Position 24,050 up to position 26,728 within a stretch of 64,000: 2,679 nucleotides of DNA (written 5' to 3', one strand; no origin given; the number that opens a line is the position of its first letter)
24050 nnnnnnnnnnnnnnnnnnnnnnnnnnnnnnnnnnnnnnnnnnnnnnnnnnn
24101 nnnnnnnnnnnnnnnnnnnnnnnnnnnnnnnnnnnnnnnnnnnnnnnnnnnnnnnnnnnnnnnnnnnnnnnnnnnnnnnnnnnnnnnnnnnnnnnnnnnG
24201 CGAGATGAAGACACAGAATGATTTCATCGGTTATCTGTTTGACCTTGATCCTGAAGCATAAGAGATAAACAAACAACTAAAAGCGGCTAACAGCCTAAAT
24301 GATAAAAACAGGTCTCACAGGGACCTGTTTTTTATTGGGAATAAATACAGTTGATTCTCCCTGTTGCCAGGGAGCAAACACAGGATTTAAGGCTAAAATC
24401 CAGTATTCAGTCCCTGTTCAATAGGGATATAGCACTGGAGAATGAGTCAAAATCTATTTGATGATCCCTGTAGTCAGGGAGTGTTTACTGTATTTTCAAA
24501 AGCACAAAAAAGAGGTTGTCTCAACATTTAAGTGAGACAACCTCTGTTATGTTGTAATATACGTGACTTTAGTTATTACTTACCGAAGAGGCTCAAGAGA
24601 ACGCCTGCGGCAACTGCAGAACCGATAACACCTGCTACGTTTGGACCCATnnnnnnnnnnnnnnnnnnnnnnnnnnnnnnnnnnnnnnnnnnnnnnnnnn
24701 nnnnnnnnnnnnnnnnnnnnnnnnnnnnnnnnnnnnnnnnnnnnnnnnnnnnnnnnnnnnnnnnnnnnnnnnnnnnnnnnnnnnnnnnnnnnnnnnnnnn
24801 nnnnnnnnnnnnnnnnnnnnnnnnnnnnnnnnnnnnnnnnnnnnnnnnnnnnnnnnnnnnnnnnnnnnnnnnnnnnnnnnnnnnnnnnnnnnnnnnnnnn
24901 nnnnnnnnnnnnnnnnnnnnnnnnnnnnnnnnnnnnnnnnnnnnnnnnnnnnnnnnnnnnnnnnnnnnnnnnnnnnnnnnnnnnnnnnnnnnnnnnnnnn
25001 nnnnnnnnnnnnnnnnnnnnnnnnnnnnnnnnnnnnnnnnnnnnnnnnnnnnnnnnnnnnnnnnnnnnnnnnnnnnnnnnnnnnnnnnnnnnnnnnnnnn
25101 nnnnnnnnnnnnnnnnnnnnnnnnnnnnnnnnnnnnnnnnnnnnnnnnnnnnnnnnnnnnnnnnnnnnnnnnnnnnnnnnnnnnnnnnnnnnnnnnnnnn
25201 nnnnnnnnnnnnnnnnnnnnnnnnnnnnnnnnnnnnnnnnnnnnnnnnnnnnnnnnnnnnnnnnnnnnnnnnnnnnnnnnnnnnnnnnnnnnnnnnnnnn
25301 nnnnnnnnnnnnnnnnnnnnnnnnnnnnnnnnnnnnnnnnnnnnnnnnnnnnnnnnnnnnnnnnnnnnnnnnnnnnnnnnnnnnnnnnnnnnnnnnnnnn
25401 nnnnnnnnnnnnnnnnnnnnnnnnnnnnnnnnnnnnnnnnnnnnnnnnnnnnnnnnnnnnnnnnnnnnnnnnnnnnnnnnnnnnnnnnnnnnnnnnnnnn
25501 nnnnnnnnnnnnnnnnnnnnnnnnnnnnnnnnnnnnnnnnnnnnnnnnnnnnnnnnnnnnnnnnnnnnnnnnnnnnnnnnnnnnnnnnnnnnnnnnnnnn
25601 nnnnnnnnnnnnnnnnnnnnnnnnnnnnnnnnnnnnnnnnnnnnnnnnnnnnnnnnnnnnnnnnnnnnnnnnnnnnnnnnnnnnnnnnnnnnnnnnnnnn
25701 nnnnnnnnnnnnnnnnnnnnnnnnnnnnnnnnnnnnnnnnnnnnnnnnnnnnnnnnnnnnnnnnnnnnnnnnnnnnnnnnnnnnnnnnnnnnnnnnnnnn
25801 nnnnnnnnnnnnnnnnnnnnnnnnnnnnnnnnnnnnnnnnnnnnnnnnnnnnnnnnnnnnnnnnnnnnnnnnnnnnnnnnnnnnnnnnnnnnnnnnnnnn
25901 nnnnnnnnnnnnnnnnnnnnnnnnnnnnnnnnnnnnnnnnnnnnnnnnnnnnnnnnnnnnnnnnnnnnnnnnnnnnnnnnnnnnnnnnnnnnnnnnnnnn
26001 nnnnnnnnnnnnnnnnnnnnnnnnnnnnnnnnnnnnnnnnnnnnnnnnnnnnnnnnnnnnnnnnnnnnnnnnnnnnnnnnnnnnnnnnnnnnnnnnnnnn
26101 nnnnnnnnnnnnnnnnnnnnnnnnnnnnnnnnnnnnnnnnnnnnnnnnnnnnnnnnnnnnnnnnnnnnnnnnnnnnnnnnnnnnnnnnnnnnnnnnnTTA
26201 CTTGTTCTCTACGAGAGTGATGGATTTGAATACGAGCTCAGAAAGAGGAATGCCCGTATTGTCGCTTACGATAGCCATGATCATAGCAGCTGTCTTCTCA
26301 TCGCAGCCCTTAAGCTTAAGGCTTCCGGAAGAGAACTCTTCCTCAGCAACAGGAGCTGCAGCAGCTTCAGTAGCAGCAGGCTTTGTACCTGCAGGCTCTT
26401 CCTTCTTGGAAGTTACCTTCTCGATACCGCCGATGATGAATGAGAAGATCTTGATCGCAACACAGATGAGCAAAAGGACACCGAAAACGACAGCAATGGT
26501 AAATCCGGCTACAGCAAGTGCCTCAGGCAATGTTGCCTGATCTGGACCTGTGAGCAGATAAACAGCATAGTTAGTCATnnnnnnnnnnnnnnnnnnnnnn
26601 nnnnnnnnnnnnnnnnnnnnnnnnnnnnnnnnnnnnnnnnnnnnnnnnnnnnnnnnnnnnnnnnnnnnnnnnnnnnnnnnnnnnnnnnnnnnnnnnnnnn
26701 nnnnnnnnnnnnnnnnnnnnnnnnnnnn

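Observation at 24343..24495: Triple palindromic array between two convergent terminators, with attC-like box-spacer-box geometry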

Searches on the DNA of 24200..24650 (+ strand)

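Call 5: search_rna_families(source=window, start=24200, end=24650, threshold=evalue, max_evalue=10, show_alignments=3)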
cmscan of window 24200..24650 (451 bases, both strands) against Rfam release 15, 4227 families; matches with E-value up to 10: 16.
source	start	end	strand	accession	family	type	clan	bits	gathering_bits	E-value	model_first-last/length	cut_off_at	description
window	24538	24554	+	RF03130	L19-Flavobacteria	Cis-reg; leader;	-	20.3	31.5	0.25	1-29/29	no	L19-Flavobacteria ribosomal protein leader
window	24298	24365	-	RF02064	STnc370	Gene; sRNA;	-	19.6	54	5.8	1-71/71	no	Enterobacterial sRNA STnc370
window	24255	24326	-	RF01455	DPB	Cis-reg;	-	18.9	40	2.3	1-86/86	no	Stem loopII regulatory element in POLB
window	24500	24567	-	RF02066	STnc320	Gene; sRNA;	-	18.6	50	0.54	1-55/55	no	Salmonella enterica sRNA STnc320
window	24303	24393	-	RF01819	RsaD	Gene; sRNA;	-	18.6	50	0.57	1-189/189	no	RNA Staph. aureus D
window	24210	24254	+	RF00281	SNORD47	Gene; snRNA; snoRNA; CD-box;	-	17.6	50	1.5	29-73/77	no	Small nucleolar RNA SNORD47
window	24395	24496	-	RF00971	mir-578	Gene; miRNA;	-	16.5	98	4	1-84/84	no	mir-578 microRNA precursor family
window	24359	24422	+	RF00115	McaS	Gene; sRNA;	CL00106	15.5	42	3.9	1-96/96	no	McaS/IsrA RNA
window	24490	24562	-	RF03781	mir-4524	Gene; miRNA;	-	15.4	68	2.5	1-84/84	no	mir-4524 microRNA precursor family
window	24500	24556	-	RF00641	mir-154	Gene; miRNA;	CL00149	15.3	52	6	1-82/82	no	mir-154 microRNA precursor family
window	24504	24553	+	RF03583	MIR781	Gene; miRNA;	-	15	88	7.9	1-94/94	no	MIR781 microRNA precursor family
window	24440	24551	+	RF04339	Plastid-psbJ-3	Cis-reg;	CL00152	14.3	61.7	8.3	1-125/125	no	Plastid-psbJ-3 3UTR RNA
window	24264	24343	+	RF02502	Atu_C8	Gene; sRNA;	-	13.7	50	9.3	1-122/122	no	Rhizobiales sRNA Atu_C8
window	24447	24543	+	RF02236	asX2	Gene; sRNA;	-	12.9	70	6.7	1-87/87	no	Xanthomonas sRNA asX2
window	24362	24421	-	RF04097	MIR2630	Gene; miRNA;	-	12.7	144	6.4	1-229/229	no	MIR2630 microRNA precursor family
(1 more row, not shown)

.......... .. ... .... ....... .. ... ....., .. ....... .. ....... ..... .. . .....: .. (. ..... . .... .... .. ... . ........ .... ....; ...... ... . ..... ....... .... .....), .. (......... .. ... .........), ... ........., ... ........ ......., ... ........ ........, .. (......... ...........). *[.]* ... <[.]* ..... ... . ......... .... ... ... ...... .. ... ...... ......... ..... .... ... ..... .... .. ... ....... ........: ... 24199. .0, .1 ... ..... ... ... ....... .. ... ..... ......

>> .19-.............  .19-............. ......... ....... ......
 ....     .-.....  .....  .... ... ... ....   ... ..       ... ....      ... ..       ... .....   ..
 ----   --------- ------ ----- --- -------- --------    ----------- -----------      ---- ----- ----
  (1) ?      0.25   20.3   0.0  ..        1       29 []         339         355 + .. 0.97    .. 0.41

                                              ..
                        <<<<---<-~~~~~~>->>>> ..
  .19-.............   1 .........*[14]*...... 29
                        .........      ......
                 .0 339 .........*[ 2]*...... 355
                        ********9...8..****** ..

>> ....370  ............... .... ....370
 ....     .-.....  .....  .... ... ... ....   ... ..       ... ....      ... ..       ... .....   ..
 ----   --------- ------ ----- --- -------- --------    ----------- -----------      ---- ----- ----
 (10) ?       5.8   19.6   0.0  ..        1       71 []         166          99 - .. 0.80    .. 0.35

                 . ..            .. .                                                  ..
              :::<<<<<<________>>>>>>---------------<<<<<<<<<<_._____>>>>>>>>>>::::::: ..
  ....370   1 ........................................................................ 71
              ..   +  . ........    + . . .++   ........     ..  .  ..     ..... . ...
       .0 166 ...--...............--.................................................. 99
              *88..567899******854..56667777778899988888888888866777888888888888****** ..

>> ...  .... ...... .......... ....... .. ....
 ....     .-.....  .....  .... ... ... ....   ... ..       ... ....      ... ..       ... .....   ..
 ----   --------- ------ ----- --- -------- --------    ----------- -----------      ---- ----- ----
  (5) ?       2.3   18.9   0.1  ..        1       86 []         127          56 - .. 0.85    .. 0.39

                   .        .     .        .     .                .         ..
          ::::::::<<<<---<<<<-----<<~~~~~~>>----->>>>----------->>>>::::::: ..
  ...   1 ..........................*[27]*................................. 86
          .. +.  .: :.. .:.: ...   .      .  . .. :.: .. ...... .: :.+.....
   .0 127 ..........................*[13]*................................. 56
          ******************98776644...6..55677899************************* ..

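Call 36: search_dna_similar(query=window:24335-24505:+, collection=plasmids, mode=distant, max_evalue=1)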
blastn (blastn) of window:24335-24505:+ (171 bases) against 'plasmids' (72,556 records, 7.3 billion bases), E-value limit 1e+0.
No match.

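Call 37: search_dna_similar(query=window:24335-24505:+, collection=phages, mode=distant, max_evalue=1)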
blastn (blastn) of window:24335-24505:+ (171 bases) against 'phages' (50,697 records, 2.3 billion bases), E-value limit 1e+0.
No match.

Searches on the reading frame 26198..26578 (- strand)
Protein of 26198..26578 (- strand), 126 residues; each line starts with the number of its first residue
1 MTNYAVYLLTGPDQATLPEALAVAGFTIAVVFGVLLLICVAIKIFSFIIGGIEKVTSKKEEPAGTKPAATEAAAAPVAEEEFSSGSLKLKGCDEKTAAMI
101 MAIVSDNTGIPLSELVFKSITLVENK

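Call 11: search_protein_families(library=pfam, proteins=[window:26198-26578:-])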
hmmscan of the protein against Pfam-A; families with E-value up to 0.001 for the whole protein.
window:26198-26578:- (126 aa): 1 family
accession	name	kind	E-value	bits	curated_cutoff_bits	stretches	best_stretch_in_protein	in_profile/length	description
PF04277.18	OAD_gamma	-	3.5e-10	40.8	27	1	19-104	2-72/76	Oxaloacetate decarboxylase, gamma chain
